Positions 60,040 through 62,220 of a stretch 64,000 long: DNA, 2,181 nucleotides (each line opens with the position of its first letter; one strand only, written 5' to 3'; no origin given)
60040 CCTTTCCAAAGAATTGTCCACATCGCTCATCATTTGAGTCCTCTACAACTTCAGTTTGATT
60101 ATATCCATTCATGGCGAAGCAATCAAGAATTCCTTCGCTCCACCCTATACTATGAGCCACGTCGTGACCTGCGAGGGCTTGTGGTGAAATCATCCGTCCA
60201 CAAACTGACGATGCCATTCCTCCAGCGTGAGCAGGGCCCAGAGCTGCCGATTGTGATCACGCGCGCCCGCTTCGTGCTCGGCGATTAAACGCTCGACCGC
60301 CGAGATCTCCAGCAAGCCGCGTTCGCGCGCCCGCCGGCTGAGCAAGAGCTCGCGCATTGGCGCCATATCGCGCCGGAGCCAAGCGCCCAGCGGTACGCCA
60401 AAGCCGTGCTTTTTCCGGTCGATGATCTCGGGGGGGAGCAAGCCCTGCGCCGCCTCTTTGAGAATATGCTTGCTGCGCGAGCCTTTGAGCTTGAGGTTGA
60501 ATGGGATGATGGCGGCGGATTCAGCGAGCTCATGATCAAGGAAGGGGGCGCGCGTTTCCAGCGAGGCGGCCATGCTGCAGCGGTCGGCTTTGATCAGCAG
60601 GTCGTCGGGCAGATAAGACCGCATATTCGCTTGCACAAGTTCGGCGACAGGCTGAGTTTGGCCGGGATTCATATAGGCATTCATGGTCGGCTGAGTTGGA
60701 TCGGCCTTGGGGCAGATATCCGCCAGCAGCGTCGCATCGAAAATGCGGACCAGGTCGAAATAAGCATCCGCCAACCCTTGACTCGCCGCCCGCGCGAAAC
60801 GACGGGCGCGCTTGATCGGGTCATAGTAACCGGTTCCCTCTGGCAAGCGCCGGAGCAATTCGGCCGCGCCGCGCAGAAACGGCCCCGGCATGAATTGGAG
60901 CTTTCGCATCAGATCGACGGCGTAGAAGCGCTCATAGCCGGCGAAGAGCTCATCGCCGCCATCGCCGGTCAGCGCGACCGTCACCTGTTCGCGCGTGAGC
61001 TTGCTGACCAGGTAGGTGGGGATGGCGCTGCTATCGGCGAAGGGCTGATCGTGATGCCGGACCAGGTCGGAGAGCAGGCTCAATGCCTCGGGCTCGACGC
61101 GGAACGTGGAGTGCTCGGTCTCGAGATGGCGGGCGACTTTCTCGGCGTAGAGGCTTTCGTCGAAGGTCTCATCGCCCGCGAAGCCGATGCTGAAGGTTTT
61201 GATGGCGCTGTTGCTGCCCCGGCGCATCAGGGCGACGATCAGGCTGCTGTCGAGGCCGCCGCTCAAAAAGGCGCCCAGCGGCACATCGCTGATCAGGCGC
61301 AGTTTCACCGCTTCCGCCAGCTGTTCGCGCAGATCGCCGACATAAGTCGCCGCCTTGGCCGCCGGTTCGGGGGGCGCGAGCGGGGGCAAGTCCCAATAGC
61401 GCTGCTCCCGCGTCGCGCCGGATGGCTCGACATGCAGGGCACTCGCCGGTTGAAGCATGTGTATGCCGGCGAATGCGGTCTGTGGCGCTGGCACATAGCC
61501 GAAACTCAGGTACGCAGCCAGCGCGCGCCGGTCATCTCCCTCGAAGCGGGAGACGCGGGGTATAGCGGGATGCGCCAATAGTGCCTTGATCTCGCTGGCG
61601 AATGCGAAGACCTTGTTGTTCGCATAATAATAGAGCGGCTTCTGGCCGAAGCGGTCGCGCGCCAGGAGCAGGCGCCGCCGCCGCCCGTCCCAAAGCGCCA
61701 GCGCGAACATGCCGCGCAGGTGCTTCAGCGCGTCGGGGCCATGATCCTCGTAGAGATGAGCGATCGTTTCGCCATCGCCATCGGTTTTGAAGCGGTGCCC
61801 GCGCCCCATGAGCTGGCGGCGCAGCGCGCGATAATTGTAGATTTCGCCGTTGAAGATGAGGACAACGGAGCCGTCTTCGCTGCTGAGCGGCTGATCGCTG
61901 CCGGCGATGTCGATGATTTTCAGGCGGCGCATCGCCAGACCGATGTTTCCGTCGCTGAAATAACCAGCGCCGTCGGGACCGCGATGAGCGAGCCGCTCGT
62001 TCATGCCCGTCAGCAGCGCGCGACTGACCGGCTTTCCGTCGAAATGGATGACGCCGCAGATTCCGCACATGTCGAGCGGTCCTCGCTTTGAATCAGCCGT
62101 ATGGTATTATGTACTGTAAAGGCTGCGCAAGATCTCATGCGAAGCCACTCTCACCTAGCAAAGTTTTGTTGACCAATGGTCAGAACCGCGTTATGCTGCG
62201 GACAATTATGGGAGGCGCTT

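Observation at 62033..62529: The asnB start codon region is duplicated around a ~420-bp cargo carrying a promoter and a small membrane/coiled-coil gene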

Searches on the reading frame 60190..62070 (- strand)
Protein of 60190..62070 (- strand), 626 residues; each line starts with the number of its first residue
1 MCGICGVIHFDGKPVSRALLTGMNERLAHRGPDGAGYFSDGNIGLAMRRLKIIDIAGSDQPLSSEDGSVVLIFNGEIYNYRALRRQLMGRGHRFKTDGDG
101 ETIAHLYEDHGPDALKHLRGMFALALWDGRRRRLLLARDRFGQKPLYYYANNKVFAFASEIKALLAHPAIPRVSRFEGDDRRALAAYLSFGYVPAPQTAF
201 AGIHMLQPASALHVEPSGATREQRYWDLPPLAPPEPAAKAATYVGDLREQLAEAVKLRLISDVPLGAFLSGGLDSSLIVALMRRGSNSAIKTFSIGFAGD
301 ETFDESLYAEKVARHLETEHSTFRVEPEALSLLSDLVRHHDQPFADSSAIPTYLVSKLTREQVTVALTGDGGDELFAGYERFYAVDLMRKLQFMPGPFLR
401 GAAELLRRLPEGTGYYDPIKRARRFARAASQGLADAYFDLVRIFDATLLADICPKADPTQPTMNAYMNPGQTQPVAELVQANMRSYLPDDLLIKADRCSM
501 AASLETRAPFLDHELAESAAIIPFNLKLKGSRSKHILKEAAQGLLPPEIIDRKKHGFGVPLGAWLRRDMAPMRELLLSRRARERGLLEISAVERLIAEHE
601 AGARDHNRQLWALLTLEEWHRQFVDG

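Call 6: search_protein_families(library=pfam, proteins=[window:60190-62070:-], max_evalue=1)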
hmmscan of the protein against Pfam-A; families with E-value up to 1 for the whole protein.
window:60190-62070:- (626 aa): 6 families
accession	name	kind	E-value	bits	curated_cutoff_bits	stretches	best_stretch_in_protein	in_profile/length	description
PF00733.27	Asn_synthase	-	1.3e-104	351.1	21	1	247-621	2-354/354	Asparagine synthase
PF13537.11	GATase_7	-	3.4e-46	156.7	25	1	48-166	2-123/123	Glutamine amidotransferase domain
PF13522.11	GATase_6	-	9.1e-40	136.1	27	1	32-160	1-130/130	Glutamine amidotransferase domain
PF24167.1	DUF7411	-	0.013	15.5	28.7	1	268-363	6-96/194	Family of unknown function (DUF7411)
PF12481.13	DUF3700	-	0.054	13.4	27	1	114-150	125-161/228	Aluminium induced protein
PF06508.19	QueC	-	0.069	13.1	22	1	268-326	5-61/210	Queuosine biosynthesis protein QueC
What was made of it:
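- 60190..62070 (-): asnB, glutamine-hydrolysing asparagine synthase, 626 aa, full length. Pfam Asn_synthase 1.3e-104 and GATase_7 3.4e-46 (call 6).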

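Call 14: find_encoding_contigs(protein=window:60190-62070:-, flank=6000, max_places=10)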
Protein window:60190-62070:- (626 aa): 3 contigs read that carry it; 1 place shown.
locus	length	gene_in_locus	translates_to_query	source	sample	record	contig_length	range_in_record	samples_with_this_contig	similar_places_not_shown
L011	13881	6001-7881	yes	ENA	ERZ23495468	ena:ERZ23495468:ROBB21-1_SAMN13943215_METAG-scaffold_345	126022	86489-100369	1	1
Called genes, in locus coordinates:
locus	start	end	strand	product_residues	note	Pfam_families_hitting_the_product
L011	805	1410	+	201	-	PF01121:CoaE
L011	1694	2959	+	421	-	PF13458:Peripla_BP_6, PF01094:ANF_receptor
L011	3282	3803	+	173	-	-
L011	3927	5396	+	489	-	PF01425:Amidase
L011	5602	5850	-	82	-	-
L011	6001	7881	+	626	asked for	PF13522:GATase_6, PF13537:GATase_7, PF00733:Asn_synthase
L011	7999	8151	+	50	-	-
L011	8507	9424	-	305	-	PF00294:PfkB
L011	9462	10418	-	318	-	PF07510:GmrSD_C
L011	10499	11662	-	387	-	PF01380:SIS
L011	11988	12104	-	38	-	-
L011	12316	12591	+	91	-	PF10387:DUF2442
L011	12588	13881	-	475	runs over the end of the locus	PF01555:N6_N4_Mtase, PF01844:HNH, PF13395:HNH_4 (weak), PF14279:HNH_5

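Call 16: find_related_loci(query=window:60190-62070:-, collection=genome_contigs, flank=4000)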
Query window:60190-62070:- (626 aa) in genome_contigs; peptide patterns used: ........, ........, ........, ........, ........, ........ (x = any residue, [..] = any of these).
600 stretches matched a pattern (row limit reached: there are more); 600 encode a relative of the query (tblastn E <= 1e-3); the best 80 are kept; 80 distinct loci.
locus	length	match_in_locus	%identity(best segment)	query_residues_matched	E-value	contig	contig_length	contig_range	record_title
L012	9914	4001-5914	55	1-625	0e+0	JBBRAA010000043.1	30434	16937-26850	MAG: Aggregatilineales bacterium isolate Co_metawrap_2269 Cmw_2269_k141_7236326_length_30434_cov_20.9974, whole genome s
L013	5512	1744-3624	52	1-625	0e+0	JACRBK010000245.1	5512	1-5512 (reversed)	MAG: Chloroflexi bacterium isolate NC_groundwater_1618_Pr3_B-0.1um_56_17 SR-2_scaffold_141_869246, whole genome shotgun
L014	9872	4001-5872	45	1-625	2e-170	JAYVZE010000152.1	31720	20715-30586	MAG: Blastocatellia bacterium isolate GL88_UP_metabat_53 GL88_UP_metabat_53_151, whole genome shotgun sequence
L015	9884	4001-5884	45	1-622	2e-167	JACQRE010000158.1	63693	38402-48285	MAG: Candidatus Omnitrophota bacterium isolate NC_groundwater_1351_Ag_S-0.2um_67_50 S_p2_S4_coassembly_k141_3654757, who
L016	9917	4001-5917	47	1-626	6e-166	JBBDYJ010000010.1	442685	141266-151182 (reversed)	MAG: Pirellulales bacterium isolate LejiaD_65_107 Lejia_D_14_length_442685_cov_66, whole genome shotgun sequence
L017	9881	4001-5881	46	1-625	2e-162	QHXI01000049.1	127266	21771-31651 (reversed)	MAG: Acidobacteria bacterium isolate gp4 AA24 14_0927_12_20cm_scaffold_88_curated, whole genome shotgun sequence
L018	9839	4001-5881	44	1-625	7e-162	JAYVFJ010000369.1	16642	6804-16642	MAG: Chloracidobacterium sp. isolate GL44_Down_metabinner_2 GL44_Down_metabinner_2_368, whole genome shotgun sequence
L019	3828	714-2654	45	1-626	8e-168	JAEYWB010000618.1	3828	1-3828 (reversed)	MAG: Planctomycetota bacterium isolate OH_CBlB_250 k127_2995923, whole genome shotgun sequence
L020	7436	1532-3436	43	1-624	3e-161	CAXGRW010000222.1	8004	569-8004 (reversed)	MAG TPA_asm: uncultured Rhodopirellula sp. isolate ERR594325_binner12_Refined_9 genome assembly, contig: ERZ6778423.1051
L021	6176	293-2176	45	1-625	4e-160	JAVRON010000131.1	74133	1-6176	MAG: Acidobacteriota bacterium isolate BP_26 scaffold_7842833, whole genome shotgun sequence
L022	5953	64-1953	44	1-619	5e-159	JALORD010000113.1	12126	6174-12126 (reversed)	MAG: Pirellulaceae bacterium isolate Prado172 scaffold_8331, whole genome shotgun sequence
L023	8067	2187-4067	43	1-626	3e-158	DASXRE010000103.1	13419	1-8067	MAG TPA_asm: Pyrinomonadaceae bacterium isolate SMAG_U4631 k141_1560426, whole genome shotgun sequence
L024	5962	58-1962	43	1-625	1e-157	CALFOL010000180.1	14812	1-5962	MAG TPA_asm: uncultured Planctomycetaceae bacterium isolate ERR2206773_bin.94_CONCOCT_v1.1_MAG genome assembly, contig:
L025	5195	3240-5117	46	1-625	2e-159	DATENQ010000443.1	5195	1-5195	MAG TPA_asm: Pyrinomonadaceae bacterium isolate SMAG_U8973 k141_1969058, whole genome shotgun sequence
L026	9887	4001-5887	46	1-619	1e-156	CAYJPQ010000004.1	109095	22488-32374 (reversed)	MAG TPA_asm: uncultured Bifidobacteriaceae bacterium isolate ERP124720_co1_137 genome assembly, contig: NODE_243_length_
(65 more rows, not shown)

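Call 17: find_related_loci(query=window:60190-62070:-, collection=metagenome_contigs, flank=4000)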
Query window:60190-62070:- (626 aa) in metagenome_contigs; peptide patterns used: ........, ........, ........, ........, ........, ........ (x = any residue, [..] = any of these).
600 stretches matched a pattern (row limit reached: there are more); 595 encode a relative of the query (tblastn E <= 1e-3); the best 80 are kept; 80 distinct loci.
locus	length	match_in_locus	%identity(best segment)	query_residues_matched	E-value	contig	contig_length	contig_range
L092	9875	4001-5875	46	1-626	4e-164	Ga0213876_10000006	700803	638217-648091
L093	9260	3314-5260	44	1-626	3e-163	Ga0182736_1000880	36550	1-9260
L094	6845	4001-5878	42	1-624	4e-162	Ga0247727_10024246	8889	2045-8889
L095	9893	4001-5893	44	1-625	2e-161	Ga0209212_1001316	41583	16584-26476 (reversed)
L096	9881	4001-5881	45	1-625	1e-160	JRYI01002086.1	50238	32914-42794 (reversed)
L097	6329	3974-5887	47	1-625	4e-161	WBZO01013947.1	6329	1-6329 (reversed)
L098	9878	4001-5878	45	1-625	1e-159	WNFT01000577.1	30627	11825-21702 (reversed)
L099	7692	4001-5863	44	1-625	3e-159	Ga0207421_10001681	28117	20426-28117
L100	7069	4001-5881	45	1-619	7e-157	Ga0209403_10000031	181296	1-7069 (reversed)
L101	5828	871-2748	44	1-625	3e-158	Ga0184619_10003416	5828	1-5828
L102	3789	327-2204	44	1-625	4e-162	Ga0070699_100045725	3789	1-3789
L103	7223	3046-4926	44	1-625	7e-156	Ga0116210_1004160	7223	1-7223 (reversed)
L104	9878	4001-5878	45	1-625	9e-156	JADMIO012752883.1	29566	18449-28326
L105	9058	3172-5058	45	1-622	5e-155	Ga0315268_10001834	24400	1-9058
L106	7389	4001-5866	43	1-620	4e-154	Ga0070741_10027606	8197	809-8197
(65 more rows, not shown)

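Call 19: find_homologous_proteins(query=window:60190-62070:-, max_evalue=1e-100)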
Query window:60190-62070:- (626 aa): 7829 proteins with E <= 1e-100 among 8000 candidates; the best 120 are listed.
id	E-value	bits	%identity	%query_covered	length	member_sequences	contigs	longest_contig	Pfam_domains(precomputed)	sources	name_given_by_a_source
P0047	0.0e+0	1416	100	100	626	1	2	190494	PF00733.28,PF13522.12,PF13537.12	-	-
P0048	0.0e+0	1390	98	100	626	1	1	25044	PF00733.28,PF13522.12,PF13537.12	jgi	-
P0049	0.0e+0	1383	98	100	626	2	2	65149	PF00733.28,PF13522.12,PF13537.12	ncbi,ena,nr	ncbi:MAG: asparagine synthase (glutamine-hydrolyzing) [Chloroflexota bacterium]|nr:asparagine syntha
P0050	0.0e+0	1210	86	100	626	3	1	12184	PF00733.28,PF13522.12,PF13537.12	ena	-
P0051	0.0e+0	1147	81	100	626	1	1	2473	PF00733.28,PF13522.12,PF13537.12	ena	-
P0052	0.0e+0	1131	80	100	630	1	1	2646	PF00733.28,PF13522.12,PF13537.12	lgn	-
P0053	0.0e+0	1129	80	100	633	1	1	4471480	PF00733.28,PF13522.12,PF13537.12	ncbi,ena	-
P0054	0.0e+0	1128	80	100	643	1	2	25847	PF00733.28,PF13522.12,PF13537.12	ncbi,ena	-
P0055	0.0e+0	1125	79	100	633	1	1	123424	PF00733.28,PF13522.12,PF13537.12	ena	-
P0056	0.0e+0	1124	80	100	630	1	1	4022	PF00733.28,PF13522.12,PF13537.12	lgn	-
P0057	0.0e+0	1118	79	100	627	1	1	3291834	PF00733.28,PF13522.12,PF13537.12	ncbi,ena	-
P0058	0.0e+0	1118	78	100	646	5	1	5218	PF00733.28,PF13522.12,PF13537.12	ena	-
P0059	0.0e+0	1115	79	100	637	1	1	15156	PF00733.28,PF13522.12,PF13537.12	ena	-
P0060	0.0e+0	1112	79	100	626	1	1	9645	PF00733.28,PF13522.12,PF13537.12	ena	-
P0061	0.0e+0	1111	78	100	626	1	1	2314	PF00733.28,PF13522.12,PF13537.12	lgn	-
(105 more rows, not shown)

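Call 26: find_encoding_contigs(protein=P0050, flank=3500, max_places=2)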
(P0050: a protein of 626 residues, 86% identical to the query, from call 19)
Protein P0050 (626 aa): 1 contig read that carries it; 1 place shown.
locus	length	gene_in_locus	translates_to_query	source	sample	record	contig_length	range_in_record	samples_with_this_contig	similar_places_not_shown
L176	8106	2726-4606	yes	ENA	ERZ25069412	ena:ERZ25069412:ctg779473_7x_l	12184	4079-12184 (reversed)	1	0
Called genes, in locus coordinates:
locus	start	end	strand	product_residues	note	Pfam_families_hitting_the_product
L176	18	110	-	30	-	-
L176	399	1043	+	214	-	PF01425:Amidase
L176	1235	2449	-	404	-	PF01738:DLH (faint), PF00561:Abhydrolase_1 (weak), PF12146:Hydrolase_4, PF12697:Abhydrolase_6, PF00326:Peptidase_S9 (faint)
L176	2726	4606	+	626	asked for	PF13522:GATase_6, PF13537:GATase_7, PF00733:Asn_synthase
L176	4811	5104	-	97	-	-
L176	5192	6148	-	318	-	PF00294:PfkB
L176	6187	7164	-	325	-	PF08239:SH3_3 (faint), PF07510:GmrSD_C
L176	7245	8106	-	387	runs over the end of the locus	PF01380:SIS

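Call 35: find_encoding_contigs(protein=P0053, flank=3500, max_places=2)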
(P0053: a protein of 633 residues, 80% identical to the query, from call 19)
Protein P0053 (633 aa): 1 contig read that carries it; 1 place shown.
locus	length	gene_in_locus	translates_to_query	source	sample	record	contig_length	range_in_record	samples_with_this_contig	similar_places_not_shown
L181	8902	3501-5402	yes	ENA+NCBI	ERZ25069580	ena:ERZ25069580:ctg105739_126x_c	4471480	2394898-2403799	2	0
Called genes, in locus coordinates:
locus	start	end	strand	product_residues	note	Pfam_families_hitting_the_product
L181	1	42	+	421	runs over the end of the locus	PF13433:Peripla_BP_5 (faint), PF13458:Peripla_BP_6, PF01094:ANF_receptor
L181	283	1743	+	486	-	PF01425:Amidase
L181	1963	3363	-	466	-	PF12146:Hydrolase_4, PF12697:Abhydrolase_6, PF00326:Peptidase_S9 (faint), PF01738:DLH (faint)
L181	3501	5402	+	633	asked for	PF13522:GATase_6, PF13537:GATase_7, PF00733:Asn_synthase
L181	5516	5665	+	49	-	-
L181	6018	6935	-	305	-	PF00294:PfkB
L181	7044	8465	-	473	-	PF07510:GmrSD_C, PF05901:Excalibur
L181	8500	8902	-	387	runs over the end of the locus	PF01380:SIS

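Call 36: find_encoding_contigs(protein=P0057, flank=3500, max_places=2)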
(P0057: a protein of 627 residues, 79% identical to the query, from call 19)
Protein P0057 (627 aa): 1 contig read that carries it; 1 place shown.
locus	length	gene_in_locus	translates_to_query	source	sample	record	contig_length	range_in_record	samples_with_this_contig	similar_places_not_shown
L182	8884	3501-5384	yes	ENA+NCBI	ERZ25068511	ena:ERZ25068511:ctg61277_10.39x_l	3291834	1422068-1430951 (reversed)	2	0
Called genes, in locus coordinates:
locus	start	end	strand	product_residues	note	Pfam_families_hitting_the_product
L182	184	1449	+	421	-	PF13433:Peripla_BP_5 (faint), PF13458:Peripla_BP_6, PF01094:ANF_receptor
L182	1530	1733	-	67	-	-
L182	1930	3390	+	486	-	PF01425:Amidase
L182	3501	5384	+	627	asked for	PF13522:GATase_6, PF13537:GATase_7, PF00733:Asn_synthase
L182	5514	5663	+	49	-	-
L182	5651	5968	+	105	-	-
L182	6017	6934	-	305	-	PF00294:PfkB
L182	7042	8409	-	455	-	PF07510:GmrSD_C, PF05901:Excalibur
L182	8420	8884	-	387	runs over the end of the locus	PF01380:SIS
